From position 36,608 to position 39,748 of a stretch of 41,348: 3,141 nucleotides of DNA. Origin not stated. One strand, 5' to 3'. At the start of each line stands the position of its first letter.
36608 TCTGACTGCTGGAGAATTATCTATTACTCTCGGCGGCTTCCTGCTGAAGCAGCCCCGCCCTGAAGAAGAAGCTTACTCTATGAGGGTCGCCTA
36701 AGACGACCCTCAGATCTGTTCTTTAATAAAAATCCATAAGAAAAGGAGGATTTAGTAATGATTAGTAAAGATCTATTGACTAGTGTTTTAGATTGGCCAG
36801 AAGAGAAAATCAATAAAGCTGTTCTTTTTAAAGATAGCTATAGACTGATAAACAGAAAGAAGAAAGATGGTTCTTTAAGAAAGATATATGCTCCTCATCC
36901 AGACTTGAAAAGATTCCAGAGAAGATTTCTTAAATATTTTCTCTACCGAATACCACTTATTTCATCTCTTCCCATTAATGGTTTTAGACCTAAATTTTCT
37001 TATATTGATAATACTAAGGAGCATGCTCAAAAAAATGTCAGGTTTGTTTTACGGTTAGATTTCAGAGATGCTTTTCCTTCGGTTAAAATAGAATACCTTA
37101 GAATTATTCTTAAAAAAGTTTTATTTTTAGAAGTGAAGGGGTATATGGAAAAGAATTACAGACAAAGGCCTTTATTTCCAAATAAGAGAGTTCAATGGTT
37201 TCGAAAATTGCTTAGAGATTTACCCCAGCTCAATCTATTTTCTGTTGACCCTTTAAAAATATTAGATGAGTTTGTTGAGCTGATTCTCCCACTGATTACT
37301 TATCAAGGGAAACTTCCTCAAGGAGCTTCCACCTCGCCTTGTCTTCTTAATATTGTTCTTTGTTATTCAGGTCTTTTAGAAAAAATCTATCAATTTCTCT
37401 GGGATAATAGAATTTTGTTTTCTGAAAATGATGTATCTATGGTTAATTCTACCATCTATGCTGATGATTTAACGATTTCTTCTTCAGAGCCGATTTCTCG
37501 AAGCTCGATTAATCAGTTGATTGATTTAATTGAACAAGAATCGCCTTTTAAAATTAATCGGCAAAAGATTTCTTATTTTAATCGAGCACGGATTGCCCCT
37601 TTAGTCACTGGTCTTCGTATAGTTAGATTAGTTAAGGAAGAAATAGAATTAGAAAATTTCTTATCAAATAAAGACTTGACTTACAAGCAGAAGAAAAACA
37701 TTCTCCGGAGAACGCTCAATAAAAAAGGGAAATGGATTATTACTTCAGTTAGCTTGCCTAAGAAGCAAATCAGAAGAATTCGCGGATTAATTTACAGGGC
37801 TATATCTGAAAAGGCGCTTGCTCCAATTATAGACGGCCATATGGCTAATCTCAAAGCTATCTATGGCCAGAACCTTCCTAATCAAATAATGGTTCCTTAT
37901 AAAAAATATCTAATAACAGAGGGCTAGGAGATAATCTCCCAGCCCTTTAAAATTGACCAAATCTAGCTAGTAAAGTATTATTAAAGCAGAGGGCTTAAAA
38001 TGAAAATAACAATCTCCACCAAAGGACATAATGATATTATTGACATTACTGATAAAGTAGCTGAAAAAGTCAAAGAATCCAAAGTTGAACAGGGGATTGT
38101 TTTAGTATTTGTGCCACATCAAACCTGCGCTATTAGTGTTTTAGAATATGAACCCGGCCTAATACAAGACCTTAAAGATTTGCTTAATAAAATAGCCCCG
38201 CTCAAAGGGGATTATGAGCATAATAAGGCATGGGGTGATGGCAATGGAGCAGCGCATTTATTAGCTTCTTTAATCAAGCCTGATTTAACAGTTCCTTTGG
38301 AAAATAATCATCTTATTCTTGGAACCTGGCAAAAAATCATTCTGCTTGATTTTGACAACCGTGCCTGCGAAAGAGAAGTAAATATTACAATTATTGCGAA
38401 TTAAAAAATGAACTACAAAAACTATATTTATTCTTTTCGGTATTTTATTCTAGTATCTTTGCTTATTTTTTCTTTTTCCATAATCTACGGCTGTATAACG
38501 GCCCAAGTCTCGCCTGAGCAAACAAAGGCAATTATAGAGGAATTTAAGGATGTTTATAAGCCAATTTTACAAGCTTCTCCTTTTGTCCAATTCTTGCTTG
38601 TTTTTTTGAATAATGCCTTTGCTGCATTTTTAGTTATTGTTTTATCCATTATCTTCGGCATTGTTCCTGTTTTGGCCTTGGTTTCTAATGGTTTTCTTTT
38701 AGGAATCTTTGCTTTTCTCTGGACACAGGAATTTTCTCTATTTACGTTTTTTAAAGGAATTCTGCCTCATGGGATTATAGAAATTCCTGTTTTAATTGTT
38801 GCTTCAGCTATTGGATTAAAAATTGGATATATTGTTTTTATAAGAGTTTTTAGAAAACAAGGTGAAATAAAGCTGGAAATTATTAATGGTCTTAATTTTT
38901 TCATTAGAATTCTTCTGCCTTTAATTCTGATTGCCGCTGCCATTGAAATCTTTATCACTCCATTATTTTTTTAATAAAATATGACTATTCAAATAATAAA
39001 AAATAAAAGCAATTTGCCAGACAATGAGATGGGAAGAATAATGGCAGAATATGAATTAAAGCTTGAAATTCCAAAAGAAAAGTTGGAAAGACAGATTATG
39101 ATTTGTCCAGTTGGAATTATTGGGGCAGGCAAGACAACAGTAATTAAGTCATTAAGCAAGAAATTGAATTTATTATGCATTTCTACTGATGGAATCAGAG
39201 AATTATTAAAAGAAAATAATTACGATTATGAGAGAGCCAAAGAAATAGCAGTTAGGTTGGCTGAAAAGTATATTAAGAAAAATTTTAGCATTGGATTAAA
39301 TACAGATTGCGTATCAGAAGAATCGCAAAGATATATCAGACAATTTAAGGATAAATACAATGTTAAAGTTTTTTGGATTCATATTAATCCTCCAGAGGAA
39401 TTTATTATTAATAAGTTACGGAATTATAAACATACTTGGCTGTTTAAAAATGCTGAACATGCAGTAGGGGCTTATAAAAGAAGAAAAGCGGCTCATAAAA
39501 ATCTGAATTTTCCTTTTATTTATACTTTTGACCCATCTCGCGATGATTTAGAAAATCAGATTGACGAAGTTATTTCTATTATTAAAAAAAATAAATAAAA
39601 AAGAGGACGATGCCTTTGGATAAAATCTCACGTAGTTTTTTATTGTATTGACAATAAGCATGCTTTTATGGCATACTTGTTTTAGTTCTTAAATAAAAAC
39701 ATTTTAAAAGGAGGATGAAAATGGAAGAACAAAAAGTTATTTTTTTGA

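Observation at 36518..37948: Self-contained promoter / structured GC-rich RNA / retron-type reverse transcriptase / terminator module with no recognisable co-transcribed effector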

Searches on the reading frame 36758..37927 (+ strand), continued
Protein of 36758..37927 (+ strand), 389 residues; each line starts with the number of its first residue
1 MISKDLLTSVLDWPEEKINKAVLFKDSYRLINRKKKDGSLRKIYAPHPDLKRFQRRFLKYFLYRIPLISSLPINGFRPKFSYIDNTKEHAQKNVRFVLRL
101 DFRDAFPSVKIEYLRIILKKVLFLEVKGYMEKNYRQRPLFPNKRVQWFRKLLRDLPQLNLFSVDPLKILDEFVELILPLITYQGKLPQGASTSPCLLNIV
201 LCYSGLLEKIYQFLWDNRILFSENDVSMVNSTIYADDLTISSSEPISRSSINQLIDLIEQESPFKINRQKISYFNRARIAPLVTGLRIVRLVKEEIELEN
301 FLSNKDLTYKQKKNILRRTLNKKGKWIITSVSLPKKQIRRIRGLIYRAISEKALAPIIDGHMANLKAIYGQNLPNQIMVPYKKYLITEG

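Call 65: search_protein_representatives(alignment_id=A1)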
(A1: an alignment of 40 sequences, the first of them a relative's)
Query: 40 sequences, 401 profile positions. Proteins with E-value up to 0.001 (for the whole library): 14571; up to 1e-10: 9661; up to 1e-30: 281. The best 150 are listed.
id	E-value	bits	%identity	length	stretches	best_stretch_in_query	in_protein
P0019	1.4e-150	518.3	-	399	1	4-396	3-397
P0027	1.2e-149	515.2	-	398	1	6-397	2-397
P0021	5.8e-138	476.7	-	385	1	5-399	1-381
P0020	5.4e-136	470.2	-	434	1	3-399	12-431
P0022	2.2e-135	468.2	-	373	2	5-303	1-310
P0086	2.6e-133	461.4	-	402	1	2-397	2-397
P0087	9.7e-129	446.3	-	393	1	5-397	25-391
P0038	2.5e-126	438.4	-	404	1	5-397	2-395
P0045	4.2e-122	424.5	-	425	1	4-398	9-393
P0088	8.7e-116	403.7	-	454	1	5-396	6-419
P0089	2.3e-110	385.8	-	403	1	6-400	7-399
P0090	9.1e-109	380.6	-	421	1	9-399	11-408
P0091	1.2e-107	376.9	-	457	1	4-397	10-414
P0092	1.6e-105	369.9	-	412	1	6-398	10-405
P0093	6.2e-100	351.5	-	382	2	6-301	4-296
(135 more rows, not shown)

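Call 71: predict_structure(alignment_id=A1)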
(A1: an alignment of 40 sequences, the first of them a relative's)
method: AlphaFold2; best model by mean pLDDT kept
length: 389 residues; sequences in the alignment: 40
mean_pLDDT: 92.1   pTM: 0.86
mean pLDDT of the five models: 92.1, 91.6, 91.4, 91.4, 91.3
residues with pLDDT >= 90: 305; 70-90: 73; 50-70: 10; < 50: 1
segments of 3 or more residues with pLDDT < 50: none
pLDDT, mean of each block of 10 residues (from residue 1): 92 96 96 89 95 97 93 91 93 94 95 96 90 86 90 68 81 97 95 96 95 97 90 95 97 98 95 93 92 89 91 91 88 94 94 93 92 92 85
secondary structure, 60 per line:
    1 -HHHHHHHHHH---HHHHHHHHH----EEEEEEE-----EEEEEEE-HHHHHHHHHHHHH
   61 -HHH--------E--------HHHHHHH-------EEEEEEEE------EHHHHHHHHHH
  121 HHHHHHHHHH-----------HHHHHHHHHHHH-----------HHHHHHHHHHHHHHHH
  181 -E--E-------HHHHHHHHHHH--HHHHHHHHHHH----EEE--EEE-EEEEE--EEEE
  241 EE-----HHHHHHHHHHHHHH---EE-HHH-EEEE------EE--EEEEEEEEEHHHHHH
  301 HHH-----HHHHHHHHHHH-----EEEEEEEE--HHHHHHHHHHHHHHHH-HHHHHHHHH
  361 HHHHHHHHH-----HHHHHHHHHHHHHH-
elements in order: H2-11 H15-23 E28-34 E40-46 H48-60 H82-88 E96-103 H111-130 H142-153 H165-180 H193-203 H206-216 E221-223 E226-228 E230-234 E237-242 H248-261 E272-275 E286-294 H295-303 H309-319 E325-332 H335-350 H352-369 H375-388

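Call 74: fold_search(model_id=the predicted structure, library=pdb)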
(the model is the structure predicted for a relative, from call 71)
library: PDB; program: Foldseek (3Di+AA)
matches with E <= 10: 785; with E <= 0.001: 155
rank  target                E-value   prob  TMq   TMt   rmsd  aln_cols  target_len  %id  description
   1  9kjx_A                2.5e-13  1.00  0.57  0.70   5.8       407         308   18  Cryo-EM structure of the Retron-Eco7 complex (state 1) (released 2025-11-12)
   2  7v9x_A                1.1e-12  1.00  0.55  0.67   5.6       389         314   19  Cryo-EM structure of E.coli retron-Ec86 in complex with its effector at 2.8 angstrom (released 2022-08-31)
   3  9lm3_A                3.7e-12  1.00  0.52  0.36   5.5       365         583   18  cryo-EM structure of retron Eco2 (released 2025-09-17)
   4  9i2f_C                4.5e-12  1.00  0.55  0.38   6.5       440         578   17  Cryo-EM structure of retron Eco2 (Ec67) (released 2026-02-04)
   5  9nnb_B                8.8e-12  1.00  0.58  0.71   5.8       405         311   19  Cryo-EM structure of the Retron Ec78 complex, PtuA:PtuB:RT (4:2:1) (released 2025-10-08)
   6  9i2f_A                9.8e-12  1.00  0.51  0.36  12.9       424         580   19  Cryo-EM structure of retron Eco2 (Ec67) (released 2026-02-04)
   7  7v9u_A                2.9e-11  1.00  0.58  0.71   5.1       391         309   18  Cryo-EM structure of E.coli retron-Ec86 (RT-msDNA-RNA) at 3.2 angstrom (released 2022-08-31)
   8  9lm3_E                5.3e-11  1.00  0.51  0.35   6.4       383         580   18  cryo-EM structure of retron Eco2 (released 2025-09-17)
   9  9s1f_A                5.3e-11  1.00  0.53  0.38   6.8       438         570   16  Cryo-EM structure of activated retron Eco2 (Ec67) (released 2026-02-18)
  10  9p4k_E                6.5e-11  1.00  0.46  0.49  11.1       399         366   18  The structure of Retron Eco8-SSB complex (released 2025-11-12)
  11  9lp9_A                1.3e-10  1.00  0.46  0.48  17.3       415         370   17  The cryo-EM structure of retron Eco8 in a standby state (released 2025-11-19)
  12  9l7p_E                1.7e-10  1.00  0.52  0.64   6.7       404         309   18  Cryo-EM structure of retron Ec78 system complex (released 2025-12-10)
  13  9p4j_E                2.4e-10  1.00  0.51  0.54   8.6       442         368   16  The structure of Retron Eco8 in Apo state (released 2025-11-12)
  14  9n69_E                3.7e-10  1.00  0.54  0.67   6.5       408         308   15  Structure of the retron IA complex with HNH nuclease in the "down" orientation (released 2025-04-23)
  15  9e8z_H                4.1e-10  1.00  0.55  0.69   6.0       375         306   18  4-component structure of retron Ec83 (released 2025-07-02)
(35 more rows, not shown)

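Call 88: find_related_loci(query=A1, collection=viral_contigs, flank=5000)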
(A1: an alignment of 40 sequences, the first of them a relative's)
Query A1 (389 aa) in viral_contigs; peptide patterns used: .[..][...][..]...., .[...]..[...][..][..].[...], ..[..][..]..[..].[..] (x = any residue, [..] = any of these).
96 stretches matched a pattern; 37 encode a relative of the query (tblastn E <= 1e-3); 37 distinct loci.
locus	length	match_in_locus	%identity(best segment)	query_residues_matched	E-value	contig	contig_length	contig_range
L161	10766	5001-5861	24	6-358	1e-10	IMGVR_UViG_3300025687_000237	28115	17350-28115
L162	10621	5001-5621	26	31-288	2e-10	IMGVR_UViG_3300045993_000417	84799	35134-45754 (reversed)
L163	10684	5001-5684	25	9-286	3e-10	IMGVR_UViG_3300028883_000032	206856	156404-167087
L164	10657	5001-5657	23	35-295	4e-10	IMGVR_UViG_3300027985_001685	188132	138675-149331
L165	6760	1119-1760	25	34-304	8e-10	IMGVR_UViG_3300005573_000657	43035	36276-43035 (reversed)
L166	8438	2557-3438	25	1-327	2e-9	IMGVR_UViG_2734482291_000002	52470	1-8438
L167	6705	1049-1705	26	7-271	3e-9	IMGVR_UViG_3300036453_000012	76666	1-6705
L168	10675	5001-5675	25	26-307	5e-9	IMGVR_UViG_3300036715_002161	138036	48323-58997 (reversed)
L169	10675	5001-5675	25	26-307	5e-9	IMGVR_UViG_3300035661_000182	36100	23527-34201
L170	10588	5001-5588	25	35-273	7e-9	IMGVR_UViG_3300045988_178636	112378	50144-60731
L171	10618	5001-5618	28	35-288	2e-10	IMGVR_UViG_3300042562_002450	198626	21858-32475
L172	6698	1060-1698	25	31-295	5e-8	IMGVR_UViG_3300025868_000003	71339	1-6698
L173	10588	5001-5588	26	35-273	1e-7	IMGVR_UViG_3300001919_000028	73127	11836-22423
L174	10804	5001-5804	26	28-372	5e-7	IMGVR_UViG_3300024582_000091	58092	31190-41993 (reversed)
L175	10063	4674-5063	28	176-308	8e-7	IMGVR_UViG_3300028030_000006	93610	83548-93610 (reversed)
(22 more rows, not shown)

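Call 94: find_encoding_contigs(protein=P0008, flank=6000, max_places=2)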
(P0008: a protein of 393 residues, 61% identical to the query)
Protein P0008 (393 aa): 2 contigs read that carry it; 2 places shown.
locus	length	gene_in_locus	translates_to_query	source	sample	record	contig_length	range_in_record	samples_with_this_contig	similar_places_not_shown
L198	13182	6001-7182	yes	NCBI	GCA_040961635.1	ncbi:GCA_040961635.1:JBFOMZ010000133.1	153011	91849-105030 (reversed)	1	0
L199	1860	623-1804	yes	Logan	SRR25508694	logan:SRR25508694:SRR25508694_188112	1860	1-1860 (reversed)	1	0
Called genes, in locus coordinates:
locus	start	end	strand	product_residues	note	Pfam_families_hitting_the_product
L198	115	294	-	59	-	-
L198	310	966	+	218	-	PF04542:Sigma70_r2, PF08281:Sigma70_r4_2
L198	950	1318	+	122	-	-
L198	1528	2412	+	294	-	-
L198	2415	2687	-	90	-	PF00216:Bac_DNA_binding, PF18291:HU-HIG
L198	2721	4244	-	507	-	PF12072:RNase_Y_N, PF00013:KH_1, PF01966:HD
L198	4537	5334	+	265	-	-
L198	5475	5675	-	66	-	-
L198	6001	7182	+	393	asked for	PF00078:RVT_1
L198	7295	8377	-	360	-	PF00391:PEP-utilizers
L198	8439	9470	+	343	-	PF13091:PLDc_2, PF00614:PLDc (faint), PF13091:PLDc_2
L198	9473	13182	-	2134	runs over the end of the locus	PF01326:PPDK_N, PF00391:PEP-utilizers, PF02350:Epimerase_2 (faint), PF01989:AcnX_swivel_put (faint), PF00391:PEP-utilizers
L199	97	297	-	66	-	-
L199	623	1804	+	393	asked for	PF00078:RVT_1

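Call 95: find_encoding_contigs(protein=P0040, flank=6000, max_places=2)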
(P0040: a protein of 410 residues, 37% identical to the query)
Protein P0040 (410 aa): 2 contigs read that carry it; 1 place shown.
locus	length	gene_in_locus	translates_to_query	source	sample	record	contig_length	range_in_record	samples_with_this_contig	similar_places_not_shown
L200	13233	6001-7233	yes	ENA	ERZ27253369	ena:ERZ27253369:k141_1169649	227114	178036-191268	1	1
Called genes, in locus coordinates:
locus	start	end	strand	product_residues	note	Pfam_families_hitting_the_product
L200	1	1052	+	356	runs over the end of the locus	PF02195:ParB_N, PF17762:HTH_ParB, PF23552:ParB_C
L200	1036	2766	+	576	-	PF14716:HHH_8, PF14520:HHH_5 (weak), PF14791:DNA_pol_B_thumb, PF02811:PHP (weak)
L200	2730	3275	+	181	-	PF00293:NUDIX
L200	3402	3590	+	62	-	-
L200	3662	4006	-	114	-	PF00453:Ribosomal_L20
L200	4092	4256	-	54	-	PF01632:Ribosomal_L35p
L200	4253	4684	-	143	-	PF05198:IF3_N, PF00707:IF3_C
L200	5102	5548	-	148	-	PF01668:SmpB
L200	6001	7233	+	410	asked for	PF00078:RVT_1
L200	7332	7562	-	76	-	-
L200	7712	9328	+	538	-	PF03485:Arg_tRNA_synt_N, PF00750:tRNA-synt_1d, PF09334:tRNA-synt_1g (faint), PF05746:DALR_1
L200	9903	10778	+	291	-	PF00763:THF_DHG_CYH, PF02882:THF_DHG_CYH_C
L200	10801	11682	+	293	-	PF03816:LytR_cpsA_psr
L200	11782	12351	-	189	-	PF01195:Pept_tRNA_hydro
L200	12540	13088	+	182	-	PF10502:Peptidase_S26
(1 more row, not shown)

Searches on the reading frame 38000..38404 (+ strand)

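Call 6: search_protein_families(library=pfam, proteins=[window:38000-38404:+], max_evalue=0.01)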
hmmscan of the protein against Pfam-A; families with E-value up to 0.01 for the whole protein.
window:38000-38404:+ (134 aa): 1 family
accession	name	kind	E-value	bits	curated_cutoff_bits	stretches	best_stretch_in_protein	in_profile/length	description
PF01894.22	UPF0047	-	4.5e-35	120.8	27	1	15-131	1-117/117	Uncharacterised protein family UPF0047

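Call 7: search_protein_families(library=padloc, proteins=[window:38000-38404:+], max_evalue=0.01)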
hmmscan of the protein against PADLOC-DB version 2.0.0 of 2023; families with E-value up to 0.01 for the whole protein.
window:38000-38404:+ (134 aa): 0 families

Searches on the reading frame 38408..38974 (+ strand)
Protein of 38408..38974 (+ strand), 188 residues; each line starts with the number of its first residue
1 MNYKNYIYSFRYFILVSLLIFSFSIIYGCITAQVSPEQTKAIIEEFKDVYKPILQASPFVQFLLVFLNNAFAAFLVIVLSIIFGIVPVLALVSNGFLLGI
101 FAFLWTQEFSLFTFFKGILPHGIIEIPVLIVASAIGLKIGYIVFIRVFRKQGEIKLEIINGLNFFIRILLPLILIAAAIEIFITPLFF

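Call 6: search_protein_families(library=pfam, proteins=[window:38408-38974:+], max_evalue=0.01)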
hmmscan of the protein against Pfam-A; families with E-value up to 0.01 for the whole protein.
window:38408-38974:+ (188 aa): 1 family
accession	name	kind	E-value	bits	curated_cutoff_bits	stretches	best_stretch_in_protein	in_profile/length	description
PF01944.22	SpoIIM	-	2.5e-29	102.8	26.9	1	17-185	1-163/163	Stage II sporulation protein M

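Call 7: search_protein_families(library=padloc, proteins=[window:38408-38974:+], max_evalue=0.01)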
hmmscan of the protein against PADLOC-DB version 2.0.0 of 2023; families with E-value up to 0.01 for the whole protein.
window:38408-38974:+ (188 aa): 0 families

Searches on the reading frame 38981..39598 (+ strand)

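Call 6: search_protein_families(library=pfam, proteins=[window:38981-39598:+], max_evalue=0.01)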
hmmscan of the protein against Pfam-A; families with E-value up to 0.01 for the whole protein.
window:38981-39598:+ (205 aa): 7 families
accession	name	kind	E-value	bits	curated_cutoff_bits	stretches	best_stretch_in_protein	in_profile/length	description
PF13671.12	AAA_33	-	9.2e-08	32.9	27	1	41-147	2-116/143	AAA domain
PF13238.12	AAA_18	-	2.3e-05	25.3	29.4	1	44-93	4-45/128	AAA domain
PF13207.12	AAA_17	-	0.0001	23.1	27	1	44-89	1-57/136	AAA domain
PF09547.16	SpoIVA_ATPase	-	0.00018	21.4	26.6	0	66-136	150-218/237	Stage IV sporulation protein A, ATPase domain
PF13189.12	Cytidylate_kin2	-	0.001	19.7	28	1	47-121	8-80/176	Cytidylate kinase-like family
PF01712.25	dNK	-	0.0019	18.5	27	1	42-69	2-29/203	Deoxynucleoside kinase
PF06414.18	Zeta_toxin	-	0.0033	17.3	22.3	1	36-135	14-131/199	Zeta toxin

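Call 7: search_protein_families(library=padloc, proteins=[window:38981-39598:+], max_evalue=0.01)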
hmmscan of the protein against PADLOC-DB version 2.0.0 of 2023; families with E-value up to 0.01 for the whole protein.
window:38981-39598:+ (205 aa): 4 families
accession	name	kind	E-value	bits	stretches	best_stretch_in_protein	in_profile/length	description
PDLC02911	VakA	-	7.3e-05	21.4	1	41-90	5-53/163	-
PDLC02373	dCTPase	-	0.0011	16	1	20-186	137-283/630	-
PDLC00271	PtuA1|PtuA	-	0.0046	14.6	1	43-191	28-150/421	AAA ATPase domain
PDLC02499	BrxF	-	0.0076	14.6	0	40-106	23-88/133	BrxF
